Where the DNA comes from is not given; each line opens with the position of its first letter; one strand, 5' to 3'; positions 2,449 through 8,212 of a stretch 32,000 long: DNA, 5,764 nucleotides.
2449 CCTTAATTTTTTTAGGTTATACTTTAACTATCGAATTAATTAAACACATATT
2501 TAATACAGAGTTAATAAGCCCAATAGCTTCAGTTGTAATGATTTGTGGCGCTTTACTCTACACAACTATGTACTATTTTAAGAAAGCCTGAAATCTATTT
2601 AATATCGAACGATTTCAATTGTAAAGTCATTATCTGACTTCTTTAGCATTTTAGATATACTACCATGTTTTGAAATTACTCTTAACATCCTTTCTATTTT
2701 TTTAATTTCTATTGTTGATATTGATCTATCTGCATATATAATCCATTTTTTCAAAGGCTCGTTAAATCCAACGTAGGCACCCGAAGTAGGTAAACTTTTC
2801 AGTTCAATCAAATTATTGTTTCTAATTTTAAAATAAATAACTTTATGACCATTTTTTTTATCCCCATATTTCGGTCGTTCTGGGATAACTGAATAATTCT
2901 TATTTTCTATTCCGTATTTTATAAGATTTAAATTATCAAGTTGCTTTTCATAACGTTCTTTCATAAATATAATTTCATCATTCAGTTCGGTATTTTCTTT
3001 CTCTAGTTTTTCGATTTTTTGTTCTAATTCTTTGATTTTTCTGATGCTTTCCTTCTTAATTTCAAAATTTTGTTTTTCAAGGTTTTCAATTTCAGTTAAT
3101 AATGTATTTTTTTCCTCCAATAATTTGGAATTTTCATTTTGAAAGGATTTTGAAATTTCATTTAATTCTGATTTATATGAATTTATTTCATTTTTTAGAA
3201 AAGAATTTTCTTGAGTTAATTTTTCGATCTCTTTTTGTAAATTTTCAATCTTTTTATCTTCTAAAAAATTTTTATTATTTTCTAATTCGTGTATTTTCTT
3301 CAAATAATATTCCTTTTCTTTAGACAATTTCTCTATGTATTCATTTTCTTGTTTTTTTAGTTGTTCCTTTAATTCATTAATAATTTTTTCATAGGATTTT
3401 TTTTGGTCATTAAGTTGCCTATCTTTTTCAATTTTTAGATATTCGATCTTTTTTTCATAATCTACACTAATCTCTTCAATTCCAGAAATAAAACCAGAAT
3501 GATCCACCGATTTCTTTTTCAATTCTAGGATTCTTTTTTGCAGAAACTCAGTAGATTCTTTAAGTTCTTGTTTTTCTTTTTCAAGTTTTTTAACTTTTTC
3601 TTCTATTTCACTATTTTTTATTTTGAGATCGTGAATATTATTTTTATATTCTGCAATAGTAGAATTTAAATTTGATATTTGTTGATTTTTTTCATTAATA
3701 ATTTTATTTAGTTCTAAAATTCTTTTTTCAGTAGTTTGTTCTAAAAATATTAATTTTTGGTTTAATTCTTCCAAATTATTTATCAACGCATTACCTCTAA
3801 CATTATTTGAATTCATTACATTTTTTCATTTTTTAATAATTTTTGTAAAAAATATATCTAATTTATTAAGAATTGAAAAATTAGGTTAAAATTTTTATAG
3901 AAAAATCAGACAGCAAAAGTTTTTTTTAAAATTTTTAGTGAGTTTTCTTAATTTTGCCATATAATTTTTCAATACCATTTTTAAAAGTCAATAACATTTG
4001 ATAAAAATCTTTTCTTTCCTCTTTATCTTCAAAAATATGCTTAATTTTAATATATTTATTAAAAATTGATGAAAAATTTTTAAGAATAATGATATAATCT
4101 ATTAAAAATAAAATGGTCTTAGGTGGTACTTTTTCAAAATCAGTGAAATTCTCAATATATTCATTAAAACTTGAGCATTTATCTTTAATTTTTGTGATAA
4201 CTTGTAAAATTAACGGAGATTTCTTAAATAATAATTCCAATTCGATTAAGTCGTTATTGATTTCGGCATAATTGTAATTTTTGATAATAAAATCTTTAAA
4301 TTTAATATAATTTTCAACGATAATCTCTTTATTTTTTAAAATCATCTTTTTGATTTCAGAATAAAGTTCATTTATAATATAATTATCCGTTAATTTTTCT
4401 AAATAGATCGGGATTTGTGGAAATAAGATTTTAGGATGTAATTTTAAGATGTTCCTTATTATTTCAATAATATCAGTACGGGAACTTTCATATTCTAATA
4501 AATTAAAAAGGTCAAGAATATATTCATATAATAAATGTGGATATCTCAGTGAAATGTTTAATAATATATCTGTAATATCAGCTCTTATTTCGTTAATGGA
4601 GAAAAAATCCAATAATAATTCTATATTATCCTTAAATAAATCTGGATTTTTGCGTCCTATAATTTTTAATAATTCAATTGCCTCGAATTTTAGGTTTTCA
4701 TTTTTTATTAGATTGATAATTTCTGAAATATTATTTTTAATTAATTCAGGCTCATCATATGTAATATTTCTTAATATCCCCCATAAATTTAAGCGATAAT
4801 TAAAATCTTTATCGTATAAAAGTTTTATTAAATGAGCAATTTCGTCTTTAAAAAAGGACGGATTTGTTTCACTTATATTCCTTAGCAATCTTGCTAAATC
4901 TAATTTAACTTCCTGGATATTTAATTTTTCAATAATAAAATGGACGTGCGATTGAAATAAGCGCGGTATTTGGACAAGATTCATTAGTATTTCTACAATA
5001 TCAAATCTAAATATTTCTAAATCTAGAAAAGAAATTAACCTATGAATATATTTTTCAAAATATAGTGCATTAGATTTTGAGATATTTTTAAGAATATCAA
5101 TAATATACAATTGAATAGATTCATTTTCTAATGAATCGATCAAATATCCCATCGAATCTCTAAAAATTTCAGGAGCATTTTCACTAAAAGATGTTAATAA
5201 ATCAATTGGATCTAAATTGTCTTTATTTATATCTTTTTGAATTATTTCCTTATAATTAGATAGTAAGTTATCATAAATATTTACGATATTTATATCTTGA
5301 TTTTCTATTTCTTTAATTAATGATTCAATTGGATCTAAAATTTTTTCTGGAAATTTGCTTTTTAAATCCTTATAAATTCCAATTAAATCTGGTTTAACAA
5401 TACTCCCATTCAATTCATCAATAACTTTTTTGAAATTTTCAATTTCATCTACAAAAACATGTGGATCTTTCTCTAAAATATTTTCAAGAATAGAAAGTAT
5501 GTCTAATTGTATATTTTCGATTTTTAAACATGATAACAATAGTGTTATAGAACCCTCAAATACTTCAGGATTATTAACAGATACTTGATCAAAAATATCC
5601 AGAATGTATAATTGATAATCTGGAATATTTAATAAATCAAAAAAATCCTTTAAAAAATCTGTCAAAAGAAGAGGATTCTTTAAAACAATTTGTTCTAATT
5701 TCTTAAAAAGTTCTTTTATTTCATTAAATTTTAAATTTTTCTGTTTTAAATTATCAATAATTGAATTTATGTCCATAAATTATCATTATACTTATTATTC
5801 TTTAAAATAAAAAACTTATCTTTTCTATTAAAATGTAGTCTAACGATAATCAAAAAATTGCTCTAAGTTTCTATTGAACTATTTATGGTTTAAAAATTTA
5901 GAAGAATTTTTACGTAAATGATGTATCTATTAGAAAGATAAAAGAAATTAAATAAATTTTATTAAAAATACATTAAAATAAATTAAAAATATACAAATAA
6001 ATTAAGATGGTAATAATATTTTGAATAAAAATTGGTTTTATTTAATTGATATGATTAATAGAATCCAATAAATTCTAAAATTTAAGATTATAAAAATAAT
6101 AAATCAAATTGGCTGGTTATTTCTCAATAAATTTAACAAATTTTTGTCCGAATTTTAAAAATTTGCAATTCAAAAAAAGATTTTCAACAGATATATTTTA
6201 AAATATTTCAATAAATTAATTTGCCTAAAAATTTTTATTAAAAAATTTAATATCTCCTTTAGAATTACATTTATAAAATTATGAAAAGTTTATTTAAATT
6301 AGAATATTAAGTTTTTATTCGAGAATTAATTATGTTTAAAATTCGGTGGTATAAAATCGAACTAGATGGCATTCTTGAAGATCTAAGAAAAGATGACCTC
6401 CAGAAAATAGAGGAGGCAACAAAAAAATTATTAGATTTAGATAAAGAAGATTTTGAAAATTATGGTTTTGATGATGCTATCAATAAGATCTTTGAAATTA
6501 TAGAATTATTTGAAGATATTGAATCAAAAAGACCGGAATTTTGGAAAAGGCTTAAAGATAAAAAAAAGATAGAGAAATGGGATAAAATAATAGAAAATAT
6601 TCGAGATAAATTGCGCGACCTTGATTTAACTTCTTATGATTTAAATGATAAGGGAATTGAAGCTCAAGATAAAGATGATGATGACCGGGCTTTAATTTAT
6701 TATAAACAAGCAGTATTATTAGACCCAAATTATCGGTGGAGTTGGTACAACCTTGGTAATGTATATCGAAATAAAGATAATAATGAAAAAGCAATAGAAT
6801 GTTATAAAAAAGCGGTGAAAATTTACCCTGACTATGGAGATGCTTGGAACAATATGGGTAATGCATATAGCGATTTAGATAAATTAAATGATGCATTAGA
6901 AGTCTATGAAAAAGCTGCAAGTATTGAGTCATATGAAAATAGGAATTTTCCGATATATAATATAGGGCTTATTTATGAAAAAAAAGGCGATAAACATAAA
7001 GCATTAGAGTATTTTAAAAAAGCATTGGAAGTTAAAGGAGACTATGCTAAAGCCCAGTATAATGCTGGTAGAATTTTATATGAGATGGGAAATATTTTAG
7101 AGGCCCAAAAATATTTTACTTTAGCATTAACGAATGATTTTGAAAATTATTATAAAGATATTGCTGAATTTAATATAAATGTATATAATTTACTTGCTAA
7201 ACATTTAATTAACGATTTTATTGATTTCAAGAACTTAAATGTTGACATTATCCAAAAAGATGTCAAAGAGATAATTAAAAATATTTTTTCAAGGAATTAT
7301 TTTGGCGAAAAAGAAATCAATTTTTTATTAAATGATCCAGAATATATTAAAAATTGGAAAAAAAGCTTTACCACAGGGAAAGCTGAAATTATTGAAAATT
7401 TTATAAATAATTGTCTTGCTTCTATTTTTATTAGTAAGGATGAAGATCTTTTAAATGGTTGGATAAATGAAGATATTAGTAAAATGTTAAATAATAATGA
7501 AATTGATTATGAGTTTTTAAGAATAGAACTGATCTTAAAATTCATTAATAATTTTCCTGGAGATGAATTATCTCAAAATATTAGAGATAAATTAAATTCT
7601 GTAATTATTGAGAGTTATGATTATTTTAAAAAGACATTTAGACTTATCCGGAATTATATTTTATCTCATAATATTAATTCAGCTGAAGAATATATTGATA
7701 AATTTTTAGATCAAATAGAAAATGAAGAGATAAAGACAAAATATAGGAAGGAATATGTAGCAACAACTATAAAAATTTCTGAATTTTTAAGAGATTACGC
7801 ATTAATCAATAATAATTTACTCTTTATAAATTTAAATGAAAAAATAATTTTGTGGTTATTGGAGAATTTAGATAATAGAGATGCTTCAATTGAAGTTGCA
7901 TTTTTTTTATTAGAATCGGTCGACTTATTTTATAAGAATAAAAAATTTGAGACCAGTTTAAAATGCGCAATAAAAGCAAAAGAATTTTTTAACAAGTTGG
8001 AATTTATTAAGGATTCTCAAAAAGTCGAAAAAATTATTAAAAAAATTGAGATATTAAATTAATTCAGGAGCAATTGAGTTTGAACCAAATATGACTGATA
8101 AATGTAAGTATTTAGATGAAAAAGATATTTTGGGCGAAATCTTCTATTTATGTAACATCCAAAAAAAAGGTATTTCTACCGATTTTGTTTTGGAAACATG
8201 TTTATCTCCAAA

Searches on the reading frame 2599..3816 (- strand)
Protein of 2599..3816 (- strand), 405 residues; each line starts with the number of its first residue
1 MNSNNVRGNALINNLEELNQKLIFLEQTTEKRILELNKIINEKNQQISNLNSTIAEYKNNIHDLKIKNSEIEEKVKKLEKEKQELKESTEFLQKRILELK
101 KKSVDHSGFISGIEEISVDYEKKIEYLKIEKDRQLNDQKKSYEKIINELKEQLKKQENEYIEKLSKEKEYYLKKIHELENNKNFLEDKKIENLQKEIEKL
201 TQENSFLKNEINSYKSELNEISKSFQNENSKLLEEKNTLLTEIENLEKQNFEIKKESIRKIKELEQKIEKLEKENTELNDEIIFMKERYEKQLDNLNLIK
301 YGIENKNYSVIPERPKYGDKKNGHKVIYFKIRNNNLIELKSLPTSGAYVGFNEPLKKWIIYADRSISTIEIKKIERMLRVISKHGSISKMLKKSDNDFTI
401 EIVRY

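Call 7: search_protein_families(library=pfam, proteins=[window:2599-3816:-], max_evalue=0.001)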
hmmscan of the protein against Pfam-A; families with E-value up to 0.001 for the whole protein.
window:2599-3816:- (405 aa): 1 family
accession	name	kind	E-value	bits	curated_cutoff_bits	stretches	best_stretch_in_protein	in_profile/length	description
PF25450.1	Rab11-FIP3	-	0.00031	21.5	31.9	0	35-100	44-109/125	Rab11-FIP3-like domain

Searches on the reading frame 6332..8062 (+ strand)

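Call 7: search_protein_families(library=pfam, proteins=[window:6332-8062:+], max_evalue=0.001)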
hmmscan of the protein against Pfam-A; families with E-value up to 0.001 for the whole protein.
window:6332-8062:+ (576 aa): 16 families
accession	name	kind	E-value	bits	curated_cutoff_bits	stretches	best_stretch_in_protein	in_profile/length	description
PF00515.34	TPR_1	-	1.9e-30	103.8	27.8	3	137-168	3-34/34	Tetratricopeptide repeat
PF07719.23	TPR_2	-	2.4e-29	99.4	27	3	138-168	4-34/34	Tetratricopeptide repeat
PF13181.12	TPR_8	-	1.9e-28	96.6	25.7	3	137-168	3-34/34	Tetratricopeptide repeat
PF13424.12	TPR_12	-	1e-26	93.4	30.1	4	136-197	4-73/77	Tetratricopeptide repeat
PF13414.12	TPR_11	-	7.5e-19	67.6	26.8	2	142-181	1-40/42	TPR repeat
PF13431.12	TPR_17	-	7.8e-19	66.8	24.4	2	157-190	1-34/34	Tetratricopeptide repeat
PF13176.12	TPR_7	-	4.9e-16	57.8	27.9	1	137-170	1-34/36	Tetratricopeptide repeat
PF14559.12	TPR_19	-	1.4e-14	54.6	25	2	222-267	8-53/68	Tetratricopeptide repeat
PF13432.12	TPR_16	-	3.9e-13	50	32.7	2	139-196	1-58/65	Tetratricopeptide repeat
PF13428.12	TPR_14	-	4.3e-12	45.9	23.5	1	136-177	2-43/44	Tetratricopeptide repeat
PF13174.12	TPR_6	-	4.5e-11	43.1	26.3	0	137-167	2-32/33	Tetratricopeptide repeat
PF13374.12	TPR_10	-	5.5e-11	42.5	27.5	0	173-197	6-30/42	Tetratricopeptide repeat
PF13371.12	TPR_9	-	1.1e-07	32.1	35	0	141-197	1-57/73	Tetratricopeptide repeat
PF23914.1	TPR_CcmH_CycH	-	1.8e-05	25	42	0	132-168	47-83/158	Cytochrome c-type biogenesis protein H TPR domain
PF13429.12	TPR_15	-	0.00031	20.7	26.2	0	137-167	148-178/280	Tetratricopeptide repeat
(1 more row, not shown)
